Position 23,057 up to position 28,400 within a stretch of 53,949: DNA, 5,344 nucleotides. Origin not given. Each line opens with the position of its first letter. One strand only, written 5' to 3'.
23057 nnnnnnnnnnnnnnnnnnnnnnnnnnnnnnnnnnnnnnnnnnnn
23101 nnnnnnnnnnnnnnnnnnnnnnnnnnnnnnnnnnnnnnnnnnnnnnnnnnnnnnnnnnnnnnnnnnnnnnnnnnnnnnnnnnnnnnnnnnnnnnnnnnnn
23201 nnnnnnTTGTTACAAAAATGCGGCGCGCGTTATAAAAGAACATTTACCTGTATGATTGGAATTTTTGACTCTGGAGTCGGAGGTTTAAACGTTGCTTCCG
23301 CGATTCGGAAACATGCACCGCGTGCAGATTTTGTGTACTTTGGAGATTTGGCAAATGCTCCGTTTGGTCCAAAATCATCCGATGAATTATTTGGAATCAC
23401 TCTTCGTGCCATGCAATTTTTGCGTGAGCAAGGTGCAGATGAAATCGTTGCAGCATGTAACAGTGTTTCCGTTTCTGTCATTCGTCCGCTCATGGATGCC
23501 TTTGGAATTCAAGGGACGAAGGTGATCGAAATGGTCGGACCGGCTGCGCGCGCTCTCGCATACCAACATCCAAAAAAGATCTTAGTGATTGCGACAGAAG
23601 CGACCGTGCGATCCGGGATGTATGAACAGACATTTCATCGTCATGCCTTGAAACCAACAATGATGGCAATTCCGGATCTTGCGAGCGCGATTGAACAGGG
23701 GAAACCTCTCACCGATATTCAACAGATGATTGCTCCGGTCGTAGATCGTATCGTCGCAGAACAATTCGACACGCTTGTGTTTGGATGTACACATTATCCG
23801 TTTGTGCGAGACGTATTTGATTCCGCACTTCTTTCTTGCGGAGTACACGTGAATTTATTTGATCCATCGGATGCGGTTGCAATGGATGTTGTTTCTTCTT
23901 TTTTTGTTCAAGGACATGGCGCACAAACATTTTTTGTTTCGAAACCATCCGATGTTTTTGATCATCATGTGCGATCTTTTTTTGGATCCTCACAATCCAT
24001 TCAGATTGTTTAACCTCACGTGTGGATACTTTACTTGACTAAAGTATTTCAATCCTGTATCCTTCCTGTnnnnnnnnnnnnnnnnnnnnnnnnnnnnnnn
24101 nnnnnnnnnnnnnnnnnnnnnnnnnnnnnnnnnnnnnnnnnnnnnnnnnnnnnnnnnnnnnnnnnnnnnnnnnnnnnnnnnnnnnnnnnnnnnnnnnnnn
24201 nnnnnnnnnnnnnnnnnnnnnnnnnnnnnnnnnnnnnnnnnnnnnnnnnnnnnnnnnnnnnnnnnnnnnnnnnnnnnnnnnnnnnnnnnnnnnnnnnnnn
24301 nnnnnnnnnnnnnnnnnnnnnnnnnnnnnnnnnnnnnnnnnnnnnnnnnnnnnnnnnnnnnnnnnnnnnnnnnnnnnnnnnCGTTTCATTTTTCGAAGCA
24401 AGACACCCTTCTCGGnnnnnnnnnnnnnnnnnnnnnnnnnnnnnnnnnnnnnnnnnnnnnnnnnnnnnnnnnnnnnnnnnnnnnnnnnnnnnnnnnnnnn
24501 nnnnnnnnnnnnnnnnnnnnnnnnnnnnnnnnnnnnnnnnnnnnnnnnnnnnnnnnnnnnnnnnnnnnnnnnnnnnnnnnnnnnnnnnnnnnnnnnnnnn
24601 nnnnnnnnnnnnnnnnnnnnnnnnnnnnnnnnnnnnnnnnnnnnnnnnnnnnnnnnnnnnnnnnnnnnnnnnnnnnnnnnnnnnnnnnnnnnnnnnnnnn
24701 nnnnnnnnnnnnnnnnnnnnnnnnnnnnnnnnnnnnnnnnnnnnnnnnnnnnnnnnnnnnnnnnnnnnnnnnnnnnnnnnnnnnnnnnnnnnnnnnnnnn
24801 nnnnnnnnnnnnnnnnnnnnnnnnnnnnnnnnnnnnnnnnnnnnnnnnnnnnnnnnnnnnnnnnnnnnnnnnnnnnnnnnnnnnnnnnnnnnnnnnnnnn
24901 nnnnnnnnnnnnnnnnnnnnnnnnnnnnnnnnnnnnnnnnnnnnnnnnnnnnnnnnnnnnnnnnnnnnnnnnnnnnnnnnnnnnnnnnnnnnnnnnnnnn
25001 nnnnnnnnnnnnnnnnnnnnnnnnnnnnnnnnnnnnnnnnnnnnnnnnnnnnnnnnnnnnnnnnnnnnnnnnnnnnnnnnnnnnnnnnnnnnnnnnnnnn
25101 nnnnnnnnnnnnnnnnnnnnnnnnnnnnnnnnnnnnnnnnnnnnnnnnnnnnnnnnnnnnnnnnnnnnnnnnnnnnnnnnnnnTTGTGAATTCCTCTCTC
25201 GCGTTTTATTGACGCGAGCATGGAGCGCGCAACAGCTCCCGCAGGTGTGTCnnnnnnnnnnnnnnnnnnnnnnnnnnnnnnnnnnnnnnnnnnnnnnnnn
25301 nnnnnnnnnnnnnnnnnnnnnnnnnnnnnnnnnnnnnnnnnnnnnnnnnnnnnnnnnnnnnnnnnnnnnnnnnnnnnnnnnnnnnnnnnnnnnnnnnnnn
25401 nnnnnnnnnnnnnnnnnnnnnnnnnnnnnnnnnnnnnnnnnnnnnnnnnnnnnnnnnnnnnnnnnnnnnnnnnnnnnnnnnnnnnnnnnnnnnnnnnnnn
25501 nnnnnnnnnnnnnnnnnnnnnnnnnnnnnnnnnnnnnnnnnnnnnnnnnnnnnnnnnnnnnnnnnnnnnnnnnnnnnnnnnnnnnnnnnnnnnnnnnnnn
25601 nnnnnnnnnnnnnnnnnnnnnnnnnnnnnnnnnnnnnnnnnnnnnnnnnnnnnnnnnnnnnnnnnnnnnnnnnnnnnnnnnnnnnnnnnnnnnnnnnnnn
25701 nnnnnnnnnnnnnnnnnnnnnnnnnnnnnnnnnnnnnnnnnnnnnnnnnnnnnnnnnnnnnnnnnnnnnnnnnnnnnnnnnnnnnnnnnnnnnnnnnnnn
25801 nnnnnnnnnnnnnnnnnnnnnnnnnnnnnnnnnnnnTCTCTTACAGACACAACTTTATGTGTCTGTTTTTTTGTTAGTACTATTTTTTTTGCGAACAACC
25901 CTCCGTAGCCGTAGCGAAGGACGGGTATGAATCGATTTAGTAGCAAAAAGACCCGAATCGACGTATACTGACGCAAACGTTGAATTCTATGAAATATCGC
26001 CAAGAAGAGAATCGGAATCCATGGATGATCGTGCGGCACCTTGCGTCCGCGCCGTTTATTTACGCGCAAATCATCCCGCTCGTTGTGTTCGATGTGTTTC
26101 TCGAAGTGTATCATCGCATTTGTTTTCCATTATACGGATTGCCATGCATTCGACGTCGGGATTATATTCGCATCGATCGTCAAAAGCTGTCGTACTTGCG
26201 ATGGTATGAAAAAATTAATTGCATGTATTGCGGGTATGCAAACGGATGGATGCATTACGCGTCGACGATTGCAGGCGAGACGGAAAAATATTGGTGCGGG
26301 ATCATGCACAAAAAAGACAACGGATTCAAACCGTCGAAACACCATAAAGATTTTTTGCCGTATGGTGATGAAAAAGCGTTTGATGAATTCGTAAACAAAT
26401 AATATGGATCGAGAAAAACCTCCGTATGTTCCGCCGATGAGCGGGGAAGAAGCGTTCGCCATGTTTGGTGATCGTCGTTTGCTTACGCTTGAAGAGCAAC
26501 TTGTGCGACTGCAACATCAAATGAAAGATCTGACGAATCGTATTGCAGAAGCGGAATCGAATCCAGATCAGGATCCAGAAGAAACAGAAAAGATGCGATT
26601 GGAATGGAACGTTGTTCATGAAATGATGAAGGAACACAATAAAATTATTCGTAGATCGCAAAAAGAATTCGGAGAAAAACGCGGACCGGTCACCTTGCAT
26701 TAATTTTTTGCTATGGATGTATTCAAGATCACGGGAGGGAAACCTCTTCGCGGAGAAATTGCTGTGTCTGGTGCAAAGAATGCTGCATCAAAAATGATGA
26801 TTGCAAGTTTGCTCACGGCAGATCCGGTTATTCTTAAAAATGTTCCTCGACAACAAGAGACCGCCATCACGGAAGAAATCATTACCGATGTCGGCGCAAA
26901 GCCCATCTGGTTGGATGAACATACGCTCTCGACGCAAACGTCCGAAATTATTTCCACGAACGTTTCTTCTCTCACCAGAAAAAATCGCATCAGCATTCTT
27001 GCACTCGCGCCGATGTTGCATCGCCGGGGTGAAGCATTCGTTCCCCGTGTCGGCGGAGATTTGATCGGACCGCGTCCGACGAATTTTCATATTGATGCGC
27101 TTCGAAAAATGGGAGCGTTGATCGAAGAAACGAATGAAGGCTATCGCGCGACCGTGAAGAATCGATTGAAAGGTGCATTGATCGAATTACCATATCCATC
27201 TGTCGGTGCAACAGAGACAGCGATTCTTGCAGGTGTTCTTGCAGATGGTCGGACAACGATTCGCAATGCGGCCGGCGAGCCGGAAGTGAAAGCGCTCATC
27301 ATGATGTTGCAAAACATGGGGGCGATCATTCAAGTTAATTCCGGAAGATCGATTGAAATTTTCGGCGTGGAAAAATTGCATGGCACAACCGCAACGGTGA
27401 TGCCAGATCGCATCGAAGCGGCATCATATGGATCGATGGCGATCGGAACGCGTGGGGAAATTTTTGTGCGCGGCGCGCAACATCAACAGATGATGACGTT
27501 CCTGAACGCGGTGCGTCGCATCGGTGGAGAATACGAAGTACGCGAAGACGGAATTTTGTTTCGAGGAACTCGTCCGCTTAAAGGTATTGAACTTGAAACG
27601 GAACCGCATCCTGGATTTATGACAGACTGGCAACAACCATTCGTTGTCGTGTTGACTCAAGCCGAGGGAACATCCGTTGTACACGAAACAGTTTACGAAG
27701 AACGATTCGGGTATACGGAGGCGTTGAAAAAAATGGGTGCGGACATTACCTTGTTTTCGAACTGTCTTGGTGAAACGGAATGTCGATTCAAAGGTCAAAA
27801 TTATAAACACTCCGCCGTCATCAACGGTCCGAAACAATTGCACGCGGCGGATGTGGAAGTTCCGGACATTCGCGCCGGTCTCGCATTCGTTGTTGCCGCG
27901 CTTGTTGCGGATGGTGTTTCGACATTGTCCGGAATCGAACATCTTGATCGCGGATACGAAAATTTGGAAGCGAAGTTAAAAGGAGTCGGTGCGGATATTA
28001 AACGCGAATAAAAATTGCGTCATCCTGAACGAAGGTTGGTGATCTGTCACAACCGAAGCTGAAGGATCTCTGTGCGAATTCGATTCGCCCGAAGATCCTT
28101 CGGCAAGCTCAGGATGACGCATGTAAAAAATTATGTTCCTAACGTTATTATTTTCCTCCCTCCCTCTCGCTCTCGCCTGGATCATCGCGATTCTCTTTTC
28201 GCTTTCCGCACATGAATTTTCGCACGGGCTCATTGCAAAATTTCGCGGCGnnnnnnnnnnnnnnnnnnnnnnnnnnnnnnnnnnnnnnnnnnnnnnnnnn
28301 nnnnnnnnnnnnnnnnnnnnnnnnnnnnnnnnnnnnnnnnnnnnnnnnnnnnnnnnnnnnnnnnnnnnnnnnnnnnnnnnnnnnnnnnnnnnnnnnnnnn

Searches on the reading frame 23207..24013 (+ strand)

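Call 58: search_protein_families(library=pfam, proteins=[window:23207-24013:+], max_evalue=0.001)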
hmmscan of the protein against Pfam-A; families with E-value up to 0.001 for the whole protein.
window:23207-24013:+ (268 aa): 1 family
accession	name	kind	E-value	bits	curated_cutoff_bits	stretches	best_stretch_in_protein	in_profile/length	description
PF01177.27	Asp_Glu_race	-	3.2e-14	53.7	31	1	31-225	18-208/211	Asp/Glu/Hydantoin racemase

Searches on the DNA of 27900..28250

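Call 12: search_rna_families(source=window, start=27900, end=28250, threshold=evalue, max_evalue=10)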
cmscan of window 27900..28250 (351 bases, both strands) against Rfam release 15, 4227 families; matches with E-value up to 10: 5.
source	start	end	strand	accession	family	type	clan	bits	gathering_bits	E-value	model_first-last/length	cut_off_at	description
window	28043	28120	-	RF03674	MIR5387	Gene; miRNA;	-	20.4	69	0.12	1-96/96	no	MIR5387 microRNA precursor family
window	28021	28074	+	RF03111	Zeta-pan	Gene; sRNA;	-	19.4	56.7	0.34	1-50/50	no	Zeta-pan RNA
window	28058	28104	+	RF03674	MIR5387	Gene; miRNA;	-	14.7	69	4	18-78/96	no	MIR5387 microRNA precursor family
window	28060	28102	-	RF00445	MIR399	Gene; miRNA;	-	14.6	57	1.8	1-117/117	no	mir-399 microRNA precursor family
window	28056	28165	-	RF02612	BSR1350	Gene; sRNA;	-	13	216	9.6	1-176/176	no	Brucella sRNA 1350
